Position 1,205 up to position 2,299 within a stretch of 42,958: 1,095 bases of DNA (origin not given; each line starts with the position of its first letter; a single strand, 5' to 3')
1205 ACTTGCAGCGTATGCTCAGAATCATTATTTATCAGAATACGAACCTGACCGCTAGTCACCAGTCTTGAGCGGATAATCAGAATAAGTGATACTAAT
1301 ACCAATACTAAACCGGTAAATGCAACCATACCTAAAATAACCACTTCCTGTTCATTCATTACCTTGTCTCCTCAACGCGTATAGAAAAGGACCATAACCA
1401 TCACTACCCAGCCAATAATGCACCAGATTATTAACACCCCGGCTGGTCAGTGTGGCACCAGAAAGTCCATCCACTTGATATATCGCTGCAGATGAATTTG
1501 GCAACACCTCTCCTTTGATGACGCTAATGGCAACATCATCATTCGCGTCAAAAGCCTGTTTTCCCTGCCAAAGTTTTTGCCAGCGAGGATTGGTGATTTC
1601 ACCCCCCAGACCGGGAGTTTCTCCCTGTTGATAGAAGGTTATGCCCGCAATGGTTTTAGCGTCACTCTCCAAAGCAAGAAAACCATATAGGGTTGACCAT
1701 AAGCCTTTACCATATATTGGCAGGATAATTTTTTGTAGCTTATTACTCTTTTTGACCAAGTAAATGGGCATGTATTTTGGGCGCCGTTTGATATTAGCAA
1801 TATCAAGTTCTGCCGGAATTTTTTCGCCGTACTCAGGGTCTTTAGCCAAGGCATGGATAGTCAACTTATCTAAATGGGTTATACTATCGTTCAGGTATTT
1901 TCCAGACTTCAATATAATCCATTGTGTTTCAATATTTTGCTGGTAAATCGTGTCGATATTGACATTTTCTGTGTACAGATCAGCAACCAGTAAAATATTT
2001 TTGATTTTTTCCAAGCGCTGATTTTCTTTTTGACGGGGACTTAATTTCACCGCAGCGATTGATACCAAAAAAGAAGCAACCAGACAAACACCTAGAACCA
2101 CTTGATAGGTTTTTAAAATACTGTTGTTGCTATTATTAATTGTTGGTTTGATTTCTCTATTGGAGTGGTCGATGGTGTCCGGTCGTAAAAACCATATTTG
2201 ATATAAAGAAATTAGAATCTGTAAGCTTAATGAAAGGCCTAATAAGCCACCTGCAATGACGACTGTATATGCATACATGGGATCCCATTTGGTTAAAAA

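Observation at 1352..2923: Fusion architecture: unknown 4-TM heme-c domain joined to a complete NqrC module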

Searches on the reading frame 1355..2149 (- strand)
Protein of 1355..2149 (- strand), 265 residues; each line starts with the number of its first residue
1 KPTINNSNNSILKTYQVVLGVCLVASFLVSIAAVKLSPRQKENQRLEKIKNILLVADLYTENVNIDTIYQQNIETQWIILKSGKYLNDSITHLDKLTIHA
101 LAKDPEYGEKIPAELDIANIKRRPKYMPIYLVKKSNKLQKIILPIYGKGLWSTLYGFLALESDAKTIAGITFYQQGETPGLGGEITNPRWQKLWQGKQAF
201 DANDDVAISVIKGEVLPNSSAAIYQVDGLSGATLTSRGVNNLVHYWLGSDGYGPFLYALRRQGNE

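Call 76: search_solved_structures(query=window:1355-2149:-, max_evalue=1e-10, show_alignments=1)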
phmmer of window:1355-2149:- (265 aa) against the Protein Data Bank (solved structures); distinct sequences matched with E-value up to 1e-10: 6.
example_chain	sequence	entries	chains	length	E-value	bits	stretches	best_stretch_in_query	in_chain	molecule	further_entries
7xk3_C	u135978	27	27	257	3.6e-63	216.7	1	6-262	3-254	Na(+)-translocating NADH-quinone reductase subunit C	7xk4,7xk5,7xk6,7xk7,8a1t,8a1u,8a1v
9u5g_C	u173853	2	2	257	3.5e-62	213.4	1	6-262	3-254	Na(+)-translocating NADH-quinone reductase subunit C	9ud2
4u9s_C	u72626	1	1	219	1.1e-51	179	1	49-262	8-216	Na(+)-translocating NADH-quinone reductase subunit C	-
4xa7_A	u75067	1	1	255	5.9e-51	176.6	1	38-262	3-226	Na(+)-translocating NADH-quinone reductase subunit C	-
4xhf_A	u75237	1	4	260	3e-39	138.3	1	36-261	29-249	Na-translocating NADH-quinone reductase subunit C NqrC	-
3lwx_A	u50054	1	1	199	1.9e-22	83.2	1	106-256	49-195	NADH:ubiquinone oxidoreductase, Na translocating, C subunit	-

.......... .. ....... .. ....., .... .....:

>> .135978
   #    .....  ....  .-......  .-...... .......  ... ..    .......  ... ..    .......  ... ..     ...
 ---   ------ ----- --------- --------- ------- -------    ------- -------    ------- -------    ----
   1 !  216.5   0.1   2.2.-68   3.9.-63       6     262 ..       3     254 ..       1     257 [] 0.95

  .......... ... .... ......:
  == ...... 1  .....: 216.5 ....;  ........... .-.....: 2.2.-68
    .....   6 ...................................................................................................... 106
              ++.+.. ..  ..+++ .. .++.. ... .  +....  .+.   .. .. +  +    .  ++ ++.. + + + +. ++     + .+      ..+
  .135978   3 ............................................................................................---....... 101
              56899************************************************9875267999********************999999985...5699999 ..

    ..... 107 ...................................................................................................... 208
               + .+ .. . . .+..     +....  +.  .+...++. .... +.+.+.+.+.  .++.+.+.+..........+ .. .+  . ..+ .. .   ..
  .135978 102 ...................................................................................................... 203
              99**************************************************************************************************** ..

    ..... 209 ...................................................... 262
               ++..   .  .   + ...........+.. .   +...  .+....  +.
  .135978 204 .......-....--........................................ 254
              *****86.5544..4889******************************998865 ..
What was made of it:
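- Checked: It aligns to V. cholerae NqrC residues 3-254 of 257, with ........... identical (call 76).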
